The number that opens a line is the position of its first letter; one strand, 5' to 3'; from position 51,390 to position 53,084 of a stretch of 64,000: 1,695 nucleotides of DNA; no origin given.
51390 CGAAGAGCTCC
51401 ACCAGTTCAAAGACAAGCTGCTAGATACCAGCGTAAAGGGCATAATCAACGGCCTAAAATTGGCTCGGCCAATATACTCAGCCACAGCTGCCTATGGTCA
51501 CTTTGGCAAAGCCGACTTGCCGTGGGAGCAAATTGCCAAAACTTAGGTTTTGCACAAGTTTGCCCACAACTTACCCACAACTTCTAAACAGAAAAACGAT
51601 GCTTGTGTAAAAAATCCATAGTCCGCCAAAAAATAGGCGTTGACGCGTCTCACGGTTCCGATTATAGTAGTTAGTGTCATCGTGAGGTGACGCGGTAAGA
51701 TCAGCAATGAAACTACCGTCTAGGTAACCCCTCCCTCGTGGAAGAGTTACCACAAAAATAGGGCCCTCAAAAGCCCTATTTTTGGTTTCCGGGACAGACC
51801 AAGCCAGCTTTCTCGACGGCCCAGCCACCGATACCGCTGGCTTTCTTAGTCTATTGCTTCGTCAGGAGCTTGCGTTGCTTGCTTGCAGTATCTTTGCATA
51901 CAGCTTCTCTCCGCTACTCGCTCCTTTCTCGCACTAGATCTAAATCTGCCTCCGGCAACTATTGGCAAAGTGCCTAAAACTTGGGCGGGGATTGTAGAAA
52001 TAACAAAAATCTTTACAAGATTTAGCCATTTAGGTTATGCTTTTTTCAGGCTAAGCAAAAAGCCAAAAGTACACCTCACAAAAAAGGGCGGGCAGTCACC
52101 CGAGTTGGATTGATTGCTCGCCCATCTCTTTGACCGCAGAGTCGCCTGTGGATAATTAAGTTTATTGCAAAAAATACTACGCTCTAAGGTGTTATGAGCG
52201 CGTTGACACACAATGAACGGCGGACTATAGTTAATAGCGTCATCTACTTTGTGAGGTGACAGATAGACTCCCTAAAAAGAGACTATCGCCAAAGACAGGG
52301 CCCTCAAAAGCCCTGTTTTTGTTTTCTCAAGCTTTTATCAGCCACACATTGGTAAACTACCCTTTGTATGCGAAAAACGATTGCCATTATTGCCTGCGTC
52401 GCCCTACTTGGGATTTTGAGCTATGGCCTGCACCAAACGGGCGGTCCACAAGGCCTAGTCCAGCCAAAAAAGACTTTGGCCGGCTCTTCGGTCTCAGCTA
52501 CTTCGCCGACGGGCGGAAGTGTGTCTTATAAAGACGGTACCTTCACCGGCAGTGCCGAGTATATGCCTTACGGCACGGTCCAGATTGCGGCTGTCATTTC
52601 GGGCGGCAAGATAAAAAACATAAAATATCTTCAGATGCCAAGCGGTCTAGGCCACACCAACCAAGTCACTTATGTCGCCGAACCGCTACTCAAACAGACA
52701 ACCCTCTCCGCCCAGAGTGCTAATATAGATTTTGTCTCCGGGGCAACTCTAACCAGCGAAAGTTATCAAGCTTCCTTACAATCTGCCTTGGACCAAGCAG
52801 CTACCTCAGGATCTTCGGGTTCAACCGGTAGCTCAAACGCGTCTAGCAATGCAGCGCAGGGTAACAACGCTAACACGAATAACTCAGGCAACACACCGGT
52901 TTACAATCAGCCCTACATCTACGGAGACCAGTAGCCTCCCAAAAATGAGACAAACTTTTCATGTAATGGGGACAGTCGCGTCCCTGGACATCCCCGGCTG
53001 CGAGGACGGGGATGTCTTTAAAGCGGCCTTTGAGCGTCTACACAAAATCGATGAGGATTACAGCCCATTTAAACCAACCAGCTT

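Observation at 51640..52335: Two paralogous ~100-nt transcription units with near-consensus promoters and shared terminators (candidate sRNAs)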

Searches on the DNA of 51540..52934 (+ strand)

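Call 4: search_rna_families(source=window, start=51540, end=52400, threshold=evalue, max_evalue=10, show_alignments=5)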
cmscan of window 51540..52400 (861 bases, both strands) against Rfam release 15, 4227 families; matches with E-value up to 10: 4.
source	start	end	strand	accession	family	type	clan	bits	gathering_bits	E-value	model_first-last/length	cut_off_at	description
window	52223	52330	+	RF02502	Atu_C8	Gene; sRNA;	-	20.9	50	0.21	1-122/122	no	Rhizobiales sRNA Atu_C8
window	51732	51828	-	RF01069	purD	Cis-reg;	-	16.7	41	2.5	1-125/125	no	purD RNA motif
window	51753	51784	-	RF04197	mir-9457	Gene; miRNA;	-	15.9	90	5.7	19-51/68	no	mir-9457 microRNA precursor family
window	51654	51793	+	RF02502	Atu_C8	Gene; sRNA;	-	15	50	7.7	1-122/122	no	Rhizobiales sRNA Atu_C8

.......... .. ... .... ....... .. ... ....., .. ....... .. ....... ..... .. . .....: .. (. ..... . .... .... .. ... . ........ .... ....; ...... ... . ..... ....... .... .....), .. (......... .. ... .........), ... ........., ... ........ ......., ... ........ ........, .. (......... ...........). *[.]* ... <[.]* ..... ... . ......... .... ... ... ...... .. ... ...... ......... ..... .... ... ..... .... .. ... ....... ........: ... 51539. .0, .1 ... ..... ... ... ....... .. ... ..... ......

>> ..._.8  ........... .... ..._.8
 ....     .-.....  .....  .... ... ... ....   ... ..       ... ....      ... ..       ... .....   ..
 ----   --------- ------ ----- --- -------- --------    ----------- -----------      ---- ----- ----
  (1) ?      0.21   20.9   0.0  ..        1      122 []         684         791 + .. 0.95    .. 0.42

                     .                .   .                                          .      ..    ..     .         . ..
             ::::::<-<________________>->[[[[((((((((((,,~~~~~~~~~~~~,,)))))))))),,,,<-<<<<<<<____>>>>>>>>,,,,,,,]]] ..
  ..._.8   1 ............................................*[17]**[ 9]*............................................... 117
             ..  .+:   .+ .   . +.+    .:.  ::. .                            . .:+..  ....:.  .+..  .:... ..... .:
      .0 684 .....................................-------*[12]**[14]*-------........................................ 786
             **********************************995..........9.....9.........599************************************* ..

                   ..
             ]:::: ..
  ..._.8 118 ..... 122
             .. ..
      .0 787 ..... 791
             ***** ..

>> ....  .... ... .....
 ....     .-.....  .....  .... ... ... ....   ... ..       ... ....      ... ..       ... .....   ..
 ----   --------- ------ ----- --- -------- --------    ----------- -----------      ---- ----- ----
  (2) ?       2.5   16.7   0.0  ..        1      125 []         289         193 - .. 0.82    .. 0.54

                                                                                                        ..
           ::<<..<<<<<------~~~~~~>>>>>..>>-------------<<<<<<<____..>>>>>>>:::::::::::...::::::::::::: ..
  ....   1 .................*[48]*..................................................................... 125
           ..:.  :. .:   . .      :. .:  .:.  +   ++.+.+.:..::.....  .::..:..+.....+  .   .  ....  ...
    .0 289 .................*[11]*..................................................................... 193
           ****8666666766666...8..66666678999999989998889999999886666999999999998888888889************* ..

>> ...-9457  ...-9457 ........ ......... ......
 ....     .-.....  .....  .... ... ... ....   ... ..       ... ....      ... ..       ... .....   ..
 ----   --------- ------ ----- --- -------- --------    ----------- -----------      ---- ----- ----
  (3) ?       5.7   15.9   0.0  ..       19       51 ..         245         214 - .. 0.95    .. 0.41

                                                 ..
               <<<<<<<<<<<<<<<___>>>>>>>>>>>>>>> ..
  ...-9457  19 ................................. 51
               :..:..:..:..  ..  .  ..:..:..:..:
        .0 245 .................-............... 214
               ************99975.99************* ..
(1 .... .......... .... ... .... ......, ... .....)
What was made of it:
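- On Any Rfam 15 family (including LhrC, RsaE, Qrr, Atu_C8 and the riboswitches): Region 51540-52400 at E <= 10: best is Atu_C8 at 20.9 bits against 50 (call 4).
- Closest known: Rfam RF02502 Atu_C8. Different: The alignment is carried by the terminator only (call 4).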

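Call 65: build_rna_model(alignment_id=A9, structure=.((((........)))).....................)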
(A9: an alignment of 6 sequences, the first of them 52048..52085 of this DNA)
Model R1 built from alignment A9 (6 sequences, 38 columns); structure: as given.
model positions 37; base pairs 4; branch points 0; effective number of sequences 5.57; information 1.472 bits per position. Calibrated on 0.2 Mb of random sequence (short: E-values are rough).
structure used (alignment columns):
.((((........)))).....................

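Call 66: search_with_rna_model(model_id=R1, sources=[window, L001, L002, L003, L004, L005, L006, L007, L008, L009, L010, L011, L012, L013, L014, L015, L016, L017, L018, L020, L040, L186, L187, L188, L189, L190, L191, L192, L193, L194, L195, L196, L197, L198, L199, L200], max_evalue=10)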
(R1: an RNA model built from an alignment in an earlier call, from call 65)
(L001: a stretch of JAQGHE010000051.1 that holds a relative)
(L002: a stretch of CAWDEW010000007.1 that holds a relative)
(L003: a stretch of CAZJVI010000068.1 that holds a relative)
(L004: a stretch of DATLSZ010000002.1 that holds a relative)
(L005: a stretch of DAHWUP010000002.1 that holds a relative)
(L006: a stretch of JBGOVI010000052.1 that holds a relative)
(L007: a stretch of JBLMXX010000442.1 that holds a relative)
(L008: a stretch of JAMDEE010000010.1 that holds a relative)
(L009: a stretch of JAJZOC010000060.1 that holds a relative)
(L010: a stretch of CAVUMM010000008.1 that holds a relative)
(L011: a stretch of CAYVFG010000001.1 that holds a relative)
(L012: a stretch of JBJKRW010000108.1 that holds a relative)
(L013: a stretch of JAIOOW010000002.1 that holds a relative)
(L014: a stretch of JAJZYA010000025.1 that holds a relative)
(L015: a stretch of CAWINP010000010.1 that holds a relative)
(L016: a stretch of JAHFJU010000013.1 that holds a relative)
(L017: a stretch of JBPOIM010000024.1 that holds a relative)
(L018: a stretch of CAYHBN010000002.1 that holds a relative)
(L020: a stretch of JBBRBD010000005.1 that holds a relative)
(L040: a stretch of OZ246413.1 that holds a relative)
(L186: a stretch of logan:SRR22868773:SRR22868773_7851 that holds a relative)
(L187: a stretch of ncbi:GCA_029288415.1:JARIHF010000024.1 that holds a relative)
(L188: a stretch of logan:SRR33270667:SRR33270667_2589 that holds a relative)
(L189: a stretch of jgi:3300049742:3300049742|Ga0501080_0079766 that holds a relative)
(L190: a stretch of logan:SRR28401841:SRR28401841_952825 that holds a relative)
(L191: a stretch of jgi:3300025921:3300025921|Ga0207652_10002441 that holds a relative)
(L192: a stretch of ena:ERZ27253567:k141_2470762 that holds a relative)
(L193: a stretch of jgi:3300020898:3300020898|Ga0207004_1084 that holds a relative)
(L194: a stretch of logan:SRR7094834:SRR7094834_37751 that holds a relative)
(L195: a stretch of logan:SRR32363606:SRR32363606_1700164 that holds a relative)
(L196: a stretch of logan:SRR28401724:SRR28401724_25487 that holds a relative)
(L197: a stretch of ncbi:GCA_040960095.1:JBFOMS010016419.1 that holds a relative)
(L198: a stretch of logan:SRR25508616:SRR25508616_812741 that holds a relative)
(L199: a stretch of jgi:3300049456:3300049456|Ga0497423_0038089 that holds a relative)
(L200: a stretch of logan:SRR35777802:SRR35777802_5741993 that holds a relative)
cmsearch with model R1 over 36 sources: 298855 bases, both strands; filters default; matches with E-value up to 10: 32.
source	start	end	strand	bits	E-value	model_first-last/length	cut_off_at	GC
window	52048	52084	+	65.2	1.1e-20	1-37/37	no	0.38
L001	1918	1954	+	65.1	1.2e-20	1-37/37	no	0.38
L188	2454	2490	+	63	6.7e-20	1-37/37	no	0.41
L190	3160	3196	-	62.8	8.5e-20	1-37/37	no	0.38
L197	3305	3339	+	59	1.9e-18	1-37/37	no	0.37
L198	394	428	+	59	1.9e-18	1-37/37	no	0.37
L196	2532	2567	+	58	4.4e-18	1-37/37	no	0.42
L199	2216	2229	+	15.2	0.012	3-16/37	no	0.36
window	48433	48451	-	12.9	0.079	2-20/37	no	0.42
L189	1760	1774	+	12.3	0.13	1-37/37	no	0.4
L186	864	875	-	10.5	0.58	4-15/37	no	0.25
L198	2372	2386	+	10.3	0.7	1-15/37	3'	0.47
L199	145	167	-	10.2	0.76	1-37/37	no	0.48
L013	5974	5993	-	10.1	0.8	1-37/37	no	0.4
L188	2650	2669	-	10.1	0.8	1-37/37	no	0.5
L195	3755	3766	-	9.8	1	4-15/37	no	0.33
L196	2968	2984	-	9.7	1.1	1-37/37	no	0.47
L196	2744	2761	-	9.6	1.2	1-37/37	no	0.44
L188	6360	6386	-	9.4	1.4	1-37/37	no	0.56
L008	5193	5207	+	9.2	1.6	1-37/37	no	0.4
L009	5193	5207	+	9.2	1.6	1-37/37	no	0.4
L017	7133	7161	+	9.1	1.9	1-37/37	no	0.31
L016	2494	2538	+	9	2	1-37/37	no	0.38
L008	709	728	+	9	2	2-22/37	no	0.35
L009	709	728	+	9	2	2-22/37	no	0.35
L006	649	658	+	8.3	3.6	1-37/37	no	0.2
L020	1796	1807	+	8.3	3.6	1-37/37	no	0.25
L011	2979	2994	-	7.7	5.9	1-37/37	no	0.44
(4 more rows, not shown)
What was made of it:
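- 52048..52132 (+): Unit B RNA (about 85 nt). The 5' hairpin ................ lies at 52049-52064. The single-stranded seed lies at 52065-52085, with CACCUCAC at 52072-52079. The 3' hairpin lies at 52086-52123 and is followed by AUCUCUUUG. Model R1 finds exactly one copy per locus, 7 loci in all counting the L197/L198 near-duplicate (call 66).
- A and B co-occur in all 6 distinct loci with enough sequence (call 66).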

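Call 74: build_rna_model(alignment_id=A6)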
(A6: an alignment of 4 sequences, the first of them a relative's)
Model R2 built from alignment A6 (4 sequences, 119 columns); structure: RNAalifold consensus.
model positions 114; base pairs 24; branch points 2; effective number of sequences 2.02; information 0.591 bits per position. Calibrated on 0.2 Mb of random sequence (short: E-values are rough).
structure used (alignment columns):
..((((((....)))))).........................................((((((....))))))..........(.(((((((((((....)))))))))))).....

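Call 75: search_with_rna_model(model_id=R2, sources=[window, L001, L005, L006, L008, L010, L011, L012, L013, L016, L017, L018, L020, L040, L186, L187, L188, L189, L190, L191, L192, L195, L196, L197, L199, L200], max_evalue=1)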
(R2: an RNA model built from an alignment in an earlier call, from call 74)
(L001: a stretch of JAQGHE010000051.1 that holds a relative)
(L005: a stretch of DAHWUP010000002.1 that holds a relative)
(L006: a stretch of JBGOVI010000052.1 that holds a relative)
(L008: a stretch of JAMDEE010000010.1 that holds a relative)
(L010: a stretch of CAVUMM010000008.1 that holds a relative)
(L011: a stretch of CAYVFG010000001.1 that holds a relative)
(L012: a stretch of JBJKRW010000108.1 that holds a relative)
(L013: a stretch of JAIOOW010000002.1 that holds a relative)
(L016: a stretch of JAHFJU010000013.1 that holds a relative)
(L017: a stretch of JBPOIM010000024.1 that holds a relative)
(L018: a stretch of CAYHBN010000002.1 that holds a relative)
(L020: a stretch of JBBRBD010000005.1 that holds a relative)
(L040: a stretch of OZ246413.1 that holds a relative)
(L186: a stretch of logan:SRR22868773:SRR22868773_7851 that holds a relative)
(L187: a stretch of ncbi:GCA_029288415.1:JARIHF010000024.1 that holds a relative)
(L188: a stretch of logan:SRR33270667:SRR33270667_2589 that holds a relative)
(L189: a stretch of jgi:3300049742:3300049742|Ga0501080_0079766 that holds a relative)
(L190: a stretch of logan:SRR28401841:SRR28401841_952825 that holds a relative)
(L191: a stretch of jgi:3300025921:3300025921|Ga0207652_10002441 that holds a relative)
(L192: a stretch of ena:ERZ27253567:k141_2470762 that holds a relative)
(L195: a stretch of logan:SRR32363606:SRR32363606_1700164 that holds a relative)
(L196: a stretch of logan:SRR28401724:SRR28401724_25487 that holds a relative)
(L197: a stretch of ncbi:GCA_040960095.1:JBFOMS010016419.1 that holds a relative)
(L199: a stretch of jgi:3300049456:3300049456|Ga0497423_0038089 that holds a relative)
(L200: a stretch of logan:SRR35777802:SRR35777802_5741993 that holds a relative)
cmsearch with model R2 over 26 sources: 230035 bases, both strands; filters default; matches with E-value up to 1: 17.
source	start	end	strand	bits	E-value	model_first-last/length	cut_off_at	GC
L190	2639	2752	-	112.1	4.2e-30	1-114/114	no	0.54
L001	3498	3608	+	111.7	5.3e-30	1-114/114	no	0.53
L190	3512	3625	+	110.7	1.1e-29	1-114/114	no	0.48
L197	3147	3259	+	94.4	4.8e-25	1-114/114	no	0.51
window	51675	51785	+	44.6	8.6e-11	1-114/114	no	0.49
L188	2286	2401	+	31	6.6e-07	1-114/114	no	0.52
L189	3015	3043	+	23.5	9.7e-05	1-29/114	3'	0.41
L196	2741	2851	+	20.2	0.00083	1-114/114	no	0.42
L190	3592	3662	-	19.3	0.0015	1-114/114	no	0.42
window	52245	52323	+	19.3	0.0016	1-114/114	no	0.44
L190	2627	2733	+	18.6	0.0024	1-114/114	no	0.53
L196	2965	3044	+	17.5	0.0051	1-114/114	no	0.44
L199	142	221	+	16.5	0.0099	1-114/114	no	0.49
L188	2306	2459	-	14.2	0.043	1-114/114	no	0.47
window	51755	51783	-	12.5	0.14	83-111/114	no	0.38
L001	3544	3670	-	11.7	0.22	1-114/114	no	0.49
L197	3225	3310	-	9.5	0.98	1-114/114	no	0.41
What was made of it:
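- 51675..51784 (+): Unit 1 RNA (A-type sRNA, about 110 nt). P1 lies at 51676-51691 (6 bp plus a GUGA loop, invariant GUGAGGUG at 51682-51689). P2 lies at 51692-51719. P3 lies at 51723-51751 (CUCCCU at 51731-51736). The terminator lies at 51753-51784. Model hit at E = 8.6e-11 (call 75).
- It finds nothing in 14 other Patescibacteria loci (call 75).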

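Call 76: search_with_rna_model(model_id=R2, sources=[window, L001, L188, L190, L196, L197, L199], max_evalue=0.001, make_alignment=true)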
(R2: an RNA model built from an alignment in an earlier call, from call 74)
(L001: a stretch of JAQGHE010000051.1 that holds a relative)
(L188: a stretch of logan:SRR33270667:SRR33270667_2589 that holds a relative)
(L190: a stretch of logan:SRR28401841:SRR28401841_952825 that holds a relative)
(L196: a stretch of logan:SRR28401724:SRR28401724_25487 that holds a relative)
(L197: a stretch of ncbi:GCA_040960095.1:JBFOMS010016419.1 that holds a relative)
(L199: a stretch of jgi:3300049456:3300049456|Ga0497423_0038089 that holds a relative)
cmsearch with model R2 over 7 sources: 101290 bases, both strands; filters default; matches with E-value up to 0.001: 9.
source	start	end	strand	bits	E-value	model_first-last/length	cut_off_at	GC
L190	2639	2752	-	112.1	1.9e-30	1-114/114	no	0.54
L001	3498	3608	+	111.7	2.3e-30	1-114/114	no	0.53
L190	3512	3625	+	110.7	4.7e-30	1-114/114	no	0.48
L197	3147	3259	+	94.4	2.1e-25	1-114/114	no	0.51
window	51675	51785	+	44.6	3.8e-11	1-114/114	no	0.49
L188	2286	2401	+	31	2.9e-07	1-114/114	no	0.52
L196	2741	2851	+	20.2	0.00037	1-114/114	no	0.42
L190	3592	3662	-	19.3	0.00067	1-114/114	no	0.42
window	52245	52323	+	19.3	0.00069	1-114/114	no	0.44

Alignment A11: 9 matches aligned to the model, 163 columns, each read 5' to 3' on its own strand. Consensus structure (alignment columns), stored with it:
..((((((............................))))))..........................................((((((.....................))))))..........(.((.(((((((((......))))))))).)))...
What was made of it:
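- Tried and rejected: The alignment made from the model search (A11) included a reverse-strand terminator hit and was not used for pair counts (call 76).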

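Call 84: search_rna_families(sources=[L001, L188, L190, L196, L197], threshold=evalue, max_evalue=1)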
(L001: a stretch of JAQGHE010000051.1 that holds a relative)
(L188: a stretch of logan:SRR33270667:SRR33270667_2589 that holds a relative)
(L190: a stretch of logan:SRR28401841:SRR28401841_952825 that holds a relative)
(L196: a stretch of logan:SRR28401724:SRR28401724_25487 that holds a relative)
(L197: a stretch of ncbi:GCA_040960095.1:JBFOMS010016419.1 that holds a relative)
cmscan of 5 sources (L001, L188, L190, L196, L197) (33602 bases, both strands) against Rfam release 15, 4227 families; matches with E-value up to 1: 4.
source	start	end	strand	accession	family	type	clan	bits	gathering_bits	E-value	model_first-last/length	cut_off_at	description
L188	848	949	+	RF00162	SAM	Cis-reg; riboswitch;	CL00012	56.8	44.4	9.6e-11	1-108/108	no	SAM riboswitch aptamer (S box leader)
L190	1381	1482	+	RF00162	SAM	Cis-reg; riboswitch;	CL00012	46.5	44.4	9.5e-08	1-108/108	no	SAM riboswitch aptamer (S box leader)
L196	7738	7781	-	RF03003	GP20-b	Cis-reg;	-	23.1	36.2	0.68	1-62/62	no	GP20-b RNA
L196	2484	2600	+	RF02901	AaHKsRNA41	Gene; sRNA;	-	22.3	97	0.34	1-187/187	no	Aggregatibacter sRNA 41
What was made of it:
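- On Any Rfam 15 family (including LhrC, RsaE, Qrr, Atu_C8 and the riboswitches): Five homologous loci at E <= 1: nothing overlaps an A unit; one far-sub-threshold hit (AaHKsRNA41, 22.3 bits against a gathering score of 97) overlaps the L196 B unit (call 84).
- No Rfam riboswitch matches (calls 4, 84).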

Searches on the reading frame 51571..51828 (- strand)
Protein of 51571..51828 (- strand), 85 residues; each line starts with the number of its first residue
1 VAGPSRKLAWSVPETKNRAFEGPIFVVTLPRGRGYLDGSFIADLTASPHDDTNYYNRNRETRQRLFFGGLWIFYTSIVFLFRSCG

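Call 10: search_protein_families(library=pfam, proteins=[window:51571-51828:-], max_evalue=0.01)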
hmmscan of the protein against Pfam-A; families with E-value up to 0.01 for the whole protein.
window:51571-51828:- (85 aa): 0 families

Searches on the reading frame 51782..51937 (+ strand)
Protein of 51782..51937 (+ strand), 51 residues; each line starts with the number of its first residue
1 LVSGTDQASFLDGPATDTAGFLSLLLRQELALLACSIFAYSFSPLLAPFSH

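Call 10: search_protein_families(library=pfam, proteins=[window:51782-51937:+], max_evalue=0.01)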
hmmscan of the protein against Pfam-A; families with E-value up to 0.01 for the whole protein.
window:51782-51937:+ (51 aa): 0 families
